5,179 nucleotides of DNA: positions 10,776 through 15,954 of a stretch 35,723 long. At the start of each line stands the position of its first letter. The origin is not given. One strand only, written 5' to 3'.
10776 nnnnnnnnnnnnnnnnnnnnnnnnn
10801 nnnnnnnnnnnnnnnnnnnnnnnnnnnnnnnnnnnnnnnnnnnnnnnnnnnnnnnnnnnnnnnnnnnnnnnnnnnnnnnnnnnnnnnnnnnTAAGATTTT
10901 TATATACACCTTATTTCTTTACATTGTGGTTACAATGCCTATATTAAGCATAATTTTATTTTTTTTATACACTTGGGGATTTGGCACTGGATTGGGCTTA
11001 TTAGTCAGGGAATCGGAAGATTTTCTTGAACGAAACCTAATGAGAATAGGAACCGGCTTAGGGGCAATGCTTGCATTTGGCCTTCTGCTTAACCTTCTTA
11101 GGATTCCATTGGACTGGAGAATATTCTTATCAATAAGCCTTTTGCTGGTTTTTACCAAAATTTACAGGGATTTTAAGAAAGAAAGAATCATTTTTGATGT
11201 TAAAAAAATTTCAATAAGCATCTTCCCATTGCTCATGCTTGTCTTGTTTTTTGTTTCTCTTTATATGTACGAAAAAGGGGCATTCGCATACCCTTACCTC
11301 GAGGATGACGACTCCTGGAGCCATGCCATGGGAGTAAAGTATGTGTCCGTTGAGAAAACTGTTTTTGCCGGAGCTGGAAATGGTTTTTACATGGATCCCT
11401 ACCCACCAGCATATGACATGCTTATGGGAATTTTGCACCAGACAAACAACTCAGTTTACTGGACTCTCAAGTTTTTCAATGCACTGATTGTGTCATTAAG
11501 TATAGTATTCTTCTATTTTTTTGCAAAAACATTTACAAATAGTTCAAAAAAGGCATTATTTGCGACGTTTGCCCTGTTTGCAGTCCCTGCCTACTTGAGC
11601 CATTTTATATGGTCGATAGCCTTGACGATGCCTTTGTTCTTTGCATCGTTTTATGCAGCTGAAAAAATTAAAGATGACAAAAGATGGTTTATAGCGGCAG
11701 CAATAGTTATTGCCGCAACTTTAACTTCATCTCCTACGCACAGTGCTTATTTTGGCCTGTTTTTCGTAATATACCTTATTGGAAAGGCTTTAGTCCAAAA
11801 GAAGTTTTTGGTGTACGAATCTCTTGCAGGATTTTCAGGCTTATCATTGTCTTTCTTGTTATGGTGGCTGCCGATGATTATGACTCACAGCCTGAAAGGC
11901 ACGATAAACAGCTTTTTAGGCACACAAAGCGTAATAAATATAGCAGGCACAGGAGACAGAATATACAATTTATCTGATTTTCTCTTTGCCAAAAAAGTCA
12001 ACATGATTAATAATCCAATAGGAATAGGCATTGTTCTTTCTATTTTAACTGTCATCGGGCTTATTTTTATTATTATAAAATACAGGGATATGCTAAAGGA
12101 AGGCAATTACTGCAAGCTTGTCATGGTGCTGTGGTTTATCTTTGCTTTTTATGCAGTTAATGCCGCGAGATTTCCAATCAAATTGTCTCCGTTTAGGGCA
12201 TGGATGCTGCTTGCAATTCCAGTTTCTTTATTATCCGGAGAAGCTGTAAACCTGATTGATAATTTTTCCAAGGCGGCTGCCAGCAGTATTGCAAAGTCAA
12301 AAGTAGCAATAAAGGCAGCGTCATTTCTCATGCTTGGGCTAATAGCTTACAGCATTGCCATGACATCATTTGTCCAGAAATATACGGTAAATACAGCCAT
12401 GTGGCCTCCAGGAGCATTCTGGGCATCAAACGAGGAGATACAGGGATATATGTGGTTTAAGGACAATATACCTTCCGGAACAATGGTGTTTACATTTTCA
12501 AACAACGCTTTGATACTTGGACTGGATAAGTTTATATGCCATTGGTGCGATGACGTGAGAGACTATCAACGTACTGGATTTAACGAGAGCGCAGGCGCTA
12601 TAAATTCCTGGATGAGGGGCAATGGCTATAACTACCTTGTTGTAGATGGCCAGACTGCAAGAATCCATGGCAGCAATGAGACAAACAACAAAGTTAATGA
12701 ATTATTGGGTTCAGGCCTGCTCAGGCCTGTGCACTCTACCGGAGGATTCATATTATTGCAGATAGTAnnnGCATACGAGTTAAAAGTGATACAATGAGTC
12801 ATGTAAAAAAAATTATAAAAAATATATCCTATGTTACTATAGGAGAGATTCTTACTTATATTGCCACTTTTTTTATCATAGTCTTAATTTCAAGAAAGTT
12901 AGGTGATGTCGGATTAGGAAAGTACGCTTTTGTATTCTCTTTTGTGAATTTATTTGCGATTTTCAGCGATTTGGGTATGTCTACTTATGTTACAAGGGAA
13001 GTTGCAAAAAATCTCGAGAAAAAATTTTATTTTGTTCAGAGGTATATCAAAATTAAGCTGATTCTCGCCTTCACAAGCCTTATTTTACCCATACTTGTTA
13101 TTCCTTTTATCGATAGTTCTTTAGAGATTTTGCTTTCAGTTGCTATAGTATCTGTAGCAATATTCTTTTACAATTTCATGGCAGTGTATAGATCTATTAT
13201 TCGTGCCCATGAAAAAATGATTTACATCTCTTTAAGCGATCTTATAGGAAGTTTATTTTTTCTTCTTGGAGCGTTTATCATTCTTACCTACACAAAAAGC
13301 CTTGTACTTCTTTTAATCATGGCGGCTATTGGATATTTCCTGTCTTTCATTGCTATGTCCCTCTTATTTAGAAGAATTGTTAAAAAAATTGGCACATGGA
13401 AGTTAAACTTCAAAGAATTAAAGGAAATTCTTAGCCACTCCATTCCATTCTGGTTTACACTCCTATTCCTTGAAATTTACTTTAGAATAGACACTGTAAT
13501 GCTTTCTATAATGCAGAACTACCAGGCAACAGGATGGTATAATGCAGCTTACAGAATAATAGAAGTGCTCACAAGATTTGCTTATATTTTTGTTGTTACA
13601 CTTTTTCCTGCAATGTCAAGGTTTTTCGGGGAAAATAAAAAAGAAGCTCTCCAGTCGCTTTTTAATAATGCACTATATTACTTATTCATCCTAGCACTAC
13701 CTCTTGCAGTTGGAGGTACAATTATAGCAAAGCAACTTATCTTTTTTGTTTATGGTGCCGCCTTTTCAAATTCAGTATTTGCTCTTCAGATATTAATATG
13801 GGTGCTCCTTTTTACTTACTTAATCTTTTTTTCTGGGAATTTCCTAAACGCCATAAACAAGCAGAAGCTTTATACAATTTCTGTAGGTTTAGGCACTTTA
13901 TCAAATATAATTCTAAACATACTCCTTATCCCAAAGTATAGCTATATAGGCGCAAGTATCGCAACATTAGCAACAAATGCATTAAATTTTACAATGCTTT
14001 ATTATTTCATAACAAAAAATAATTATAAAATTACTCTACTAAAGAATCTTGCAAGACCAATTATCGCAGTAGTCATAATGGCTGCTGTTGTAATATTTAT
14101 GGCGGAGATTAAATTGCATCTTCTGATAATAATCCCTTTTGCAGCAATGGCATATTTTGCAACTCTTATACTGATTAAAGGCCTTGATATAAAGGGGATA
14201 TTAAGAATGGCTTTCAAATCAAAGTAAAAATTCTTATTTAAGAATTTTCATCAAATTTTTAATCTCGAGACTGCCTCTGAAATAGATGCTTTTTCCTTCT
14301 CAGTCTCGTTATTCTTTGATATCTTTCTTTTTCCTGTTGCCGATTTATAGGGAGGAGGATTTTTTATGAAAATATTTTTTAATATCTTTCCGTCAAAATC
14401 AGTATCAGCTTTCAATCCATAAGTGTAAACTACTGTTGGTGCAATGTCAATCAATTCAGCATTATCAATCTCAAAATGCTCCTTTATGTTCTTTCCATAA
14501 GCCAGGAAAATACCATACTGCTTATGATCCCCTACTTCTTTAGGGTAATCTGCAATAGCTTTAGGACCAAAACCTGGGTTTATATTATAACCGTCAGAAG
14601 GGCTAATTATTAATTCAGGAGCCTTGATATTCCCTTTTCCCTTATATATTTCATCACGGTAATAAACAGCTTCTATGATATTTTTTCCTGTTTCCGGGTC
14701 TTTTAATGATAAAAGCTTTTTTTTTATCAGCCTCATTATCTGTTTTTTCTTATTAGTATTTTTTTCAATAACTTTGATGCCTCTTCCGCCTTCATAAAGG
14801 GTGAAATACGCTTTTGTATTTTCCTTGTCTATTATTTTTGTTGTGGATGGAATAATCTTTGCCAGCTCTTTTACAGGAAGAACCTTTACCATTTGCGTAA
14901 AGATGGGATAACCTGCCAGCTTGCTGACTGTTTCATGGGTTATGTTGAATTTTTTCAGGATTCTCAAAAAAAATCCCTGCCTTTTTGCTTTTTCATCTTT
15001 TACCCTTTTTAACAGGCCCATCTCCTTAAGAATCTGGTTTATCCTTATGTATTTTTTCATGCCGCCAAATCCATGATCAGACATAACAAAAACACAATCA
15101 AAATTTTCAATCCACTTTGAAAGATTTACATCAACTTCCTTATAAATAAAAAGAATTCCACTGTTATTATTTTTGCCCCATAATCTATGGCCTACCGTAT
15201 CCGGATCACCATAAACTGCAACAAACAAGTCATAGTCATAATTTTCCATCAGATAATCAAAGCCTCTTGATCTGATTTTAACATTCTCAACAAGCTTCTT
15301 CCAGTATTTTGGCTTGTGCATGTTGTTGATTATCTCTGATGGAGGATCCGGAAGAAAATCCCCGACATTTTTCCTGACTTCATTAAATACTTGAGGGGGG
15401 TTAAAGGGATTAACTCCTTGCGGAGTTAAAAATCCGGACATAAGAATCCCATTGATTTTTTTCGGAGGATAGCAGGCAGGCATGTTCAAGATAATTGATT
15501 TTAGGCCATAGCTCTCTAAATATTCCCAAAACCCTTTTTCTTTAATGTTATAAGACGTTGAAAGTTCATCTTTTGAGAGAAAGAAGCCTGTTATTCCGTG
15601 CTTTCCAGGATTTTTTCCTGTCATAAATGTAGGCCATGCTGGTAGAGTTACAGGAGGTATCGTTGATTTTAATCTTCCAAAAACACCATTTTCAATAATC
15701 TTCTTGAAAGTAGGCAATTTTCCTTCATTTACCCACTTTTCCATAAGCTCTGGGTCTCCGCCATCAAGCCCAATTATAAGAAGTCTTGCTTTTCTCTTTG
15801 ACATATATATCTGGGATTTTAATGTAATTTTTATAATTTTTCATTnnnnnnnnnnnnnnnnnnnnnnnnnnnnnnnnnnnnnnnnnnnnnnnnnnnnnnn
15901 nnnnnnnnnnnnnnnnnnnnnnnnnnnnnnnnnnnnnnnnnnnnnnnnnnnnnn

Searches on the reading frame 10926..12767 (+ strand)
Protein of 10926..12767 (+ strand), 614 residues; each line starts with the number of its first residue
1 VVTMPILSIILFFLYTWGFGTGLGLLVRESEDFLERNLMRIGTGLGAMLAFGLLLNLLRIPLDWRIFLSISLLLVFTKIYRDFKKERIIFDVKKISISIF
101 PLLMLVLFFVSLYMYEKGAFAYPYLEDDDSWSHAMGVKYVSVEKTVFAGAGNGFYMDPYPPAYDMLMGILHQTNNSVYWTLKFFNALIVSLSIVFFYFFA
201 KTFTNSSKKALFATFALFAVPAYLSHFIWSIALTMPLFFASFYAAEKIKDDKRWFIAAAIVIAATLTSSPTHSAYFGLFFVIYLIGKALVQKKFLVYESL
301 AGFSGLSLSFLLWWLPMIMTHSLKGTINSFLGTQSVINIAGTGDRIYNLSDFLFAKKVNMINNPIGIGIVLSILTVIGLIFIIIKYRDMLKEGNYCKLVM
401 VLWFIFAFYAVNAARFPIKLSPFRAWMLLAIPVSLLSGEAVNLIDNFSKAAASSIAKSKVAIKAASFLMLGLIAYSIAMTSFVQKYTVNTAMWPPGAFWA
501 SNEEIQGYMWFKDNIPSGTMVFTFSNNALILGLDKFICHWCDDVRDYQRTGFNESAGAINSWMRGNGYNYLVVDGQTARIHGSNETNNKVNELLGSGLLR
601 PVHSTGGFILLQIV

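Call 12: search_protein_families(library=pfam, proteins=[window:10926-12767:+], max_evalue=0.001)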
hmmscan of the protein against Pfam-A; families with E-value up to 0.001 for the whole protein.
window:10926-12767:+ (614 aa): 0 families

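Call 17: search_protein_families(library=ncbifam, proteins=[window:10926-12767:+], max_evalue=0.01)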
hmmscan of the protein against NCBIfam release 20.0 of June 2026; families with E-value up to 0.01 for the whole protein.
window:10926-12767:+ (614 aa): 0 families

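Call 29: search_protein_families(library=pfam, proteins=[window:10926-12767:+], max_evalue=1)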
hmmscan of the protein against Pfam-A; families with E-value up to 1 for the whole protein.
window:10926-12767:+ (614 aa): 0 families

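Call 38: search_solved_structures(query=window:10926-12767:+, max_evalue=10)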
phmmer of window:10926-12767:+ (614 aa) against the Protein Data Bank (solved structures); distinct sequences matched with E-value up to 10: 0.

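Call 50: find_homologous_proteins(query=window:10926-12767:+, max_evalue=0.001)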
Query window:10926-12767:+ (614 aa): 722 proteins with E <= 0.001 among 8000 candidates; the best 120 are listed.
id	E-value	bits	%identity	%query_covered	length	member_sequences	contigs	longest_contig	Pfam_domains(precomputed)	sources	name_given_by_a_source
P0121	0.0e+0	1351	100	100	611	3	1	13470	-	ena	-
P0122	0.0e+0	1250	90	100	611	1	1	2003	-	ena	-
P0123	0.0e+0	1245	90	100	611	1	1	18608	-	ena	-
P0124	0.0e+0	1228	89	100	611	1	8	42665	-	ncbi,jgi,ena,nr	ncbi:hypothetical protein J4480_02820 [Candidatus Woesearchaeota archaeon]|nr:hypothetical protein [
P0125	0.0e+0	1226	89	100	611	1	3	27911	-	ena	-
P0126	0.0e+0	1226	89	100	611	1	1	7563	-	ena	-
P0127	0.0e+0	1225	89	100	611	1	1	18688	-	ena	-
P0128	0.0e+0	1225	88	100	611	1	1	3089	-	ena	-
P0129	0.0e+0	1202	89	97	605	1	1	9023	-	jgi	-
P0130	0.0e+0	1123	81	99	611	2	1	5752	-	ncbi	-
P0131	1.3e-296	1003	72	100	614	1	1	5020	-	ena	-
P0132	3.3e-292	989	72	99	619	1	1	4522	-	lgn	-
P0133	6.4e-292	988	70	100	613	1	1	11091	-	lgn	-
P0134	4.7e-291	985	72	99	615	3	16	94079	-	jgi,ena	-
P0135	1.5e-289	980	70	99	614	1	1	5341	-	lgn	-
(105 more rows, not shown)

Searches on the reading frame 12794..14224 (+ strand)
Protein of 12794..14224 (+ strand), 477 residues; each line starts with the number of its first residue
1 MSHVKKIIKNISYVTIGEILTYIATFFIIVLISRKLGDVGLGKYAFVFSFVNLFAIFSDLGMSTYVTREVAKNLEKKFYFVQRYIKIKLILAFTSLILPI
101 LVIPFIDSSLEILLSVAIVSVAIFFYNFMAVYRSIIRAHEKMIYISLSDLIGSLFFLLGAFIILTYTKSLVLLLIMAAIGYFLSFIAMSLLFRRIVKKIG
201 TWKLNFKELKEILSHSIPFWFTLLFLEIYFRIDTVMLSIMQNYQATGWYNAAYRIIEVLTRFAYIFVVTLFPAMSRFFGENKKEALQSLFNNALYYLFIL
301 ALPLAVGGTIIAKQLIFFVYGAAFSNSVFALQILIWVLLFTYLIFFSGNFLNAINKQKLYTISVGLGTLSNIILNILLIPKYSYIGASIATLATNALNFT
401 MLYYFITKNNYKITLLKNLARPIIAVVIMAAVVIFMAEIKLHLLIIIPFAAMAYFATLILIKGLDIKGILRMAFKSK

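Call 12: search_protein_families(library=pfam, proteins=[window:12794-14224:+], max_evalue=0.001)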
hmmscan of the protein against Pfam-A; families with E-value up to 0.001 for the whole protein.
window:12794-14224:+ (477 aa): 4 families
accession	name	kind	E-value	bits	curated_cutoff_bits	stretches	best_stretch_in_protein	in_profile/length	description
PF01943.22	Polysacc_synt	-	4e-35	122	28.2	1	8-277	2-273/274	Polysaccharide biosynthesis protein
PF13440.11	Polysacc_synt_3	-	6e-11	42.6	23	1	40-328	10-292/293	Polysaccharide biosynthesis protein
PF03023.19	MurJ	-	1.1e-10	41.2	27.4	1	63-447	39-443/451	Lipid II flippase MurJ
PF01554.23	MatE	-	1.3e-07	31.9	24.9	1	218-376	1-160/161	MatE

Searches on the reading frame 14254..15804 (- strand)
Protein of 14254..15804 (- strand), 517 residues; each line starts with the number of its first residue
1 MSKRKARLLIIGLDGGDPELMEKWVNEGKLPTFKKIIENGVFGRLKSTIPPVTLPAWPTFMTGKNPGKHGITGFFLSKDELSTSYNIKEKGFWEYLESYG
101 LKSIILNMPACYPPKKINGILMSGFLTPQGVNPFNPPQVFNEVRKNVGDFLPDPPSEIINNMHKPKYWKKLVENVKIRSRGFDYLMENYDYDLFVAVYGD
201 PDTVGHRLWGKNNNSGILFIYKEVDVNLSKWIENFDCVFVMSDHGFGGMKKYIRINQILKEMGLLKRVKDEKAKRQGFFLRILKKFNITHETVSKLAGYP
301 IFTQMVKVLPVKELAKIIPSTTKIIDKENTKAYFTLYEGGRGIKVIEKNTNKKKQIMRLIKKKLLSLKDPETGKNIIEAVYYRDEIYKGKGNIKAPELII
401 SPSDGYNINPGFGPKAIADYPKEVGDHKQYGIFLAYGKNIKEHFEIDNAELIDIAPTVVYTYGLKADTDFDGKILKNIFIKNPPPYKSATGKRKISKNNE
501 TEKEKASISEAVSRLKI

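Call 12: search_protein_families(library=pfam, proteins=[window:14254-15804:-], max_evalue=0.001)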
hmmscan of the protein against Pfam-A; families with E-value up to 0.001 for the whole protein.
window:14254-15804:- (517 aa): 1 family
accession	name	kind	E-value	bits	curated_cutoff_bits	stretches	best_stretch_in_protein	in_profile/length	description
PF01663.27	Phosphodiest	-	3.7e-37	129.2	23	1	8-419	1-331/342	Type I phosphodiesterase / nucleotide pyrophosphatase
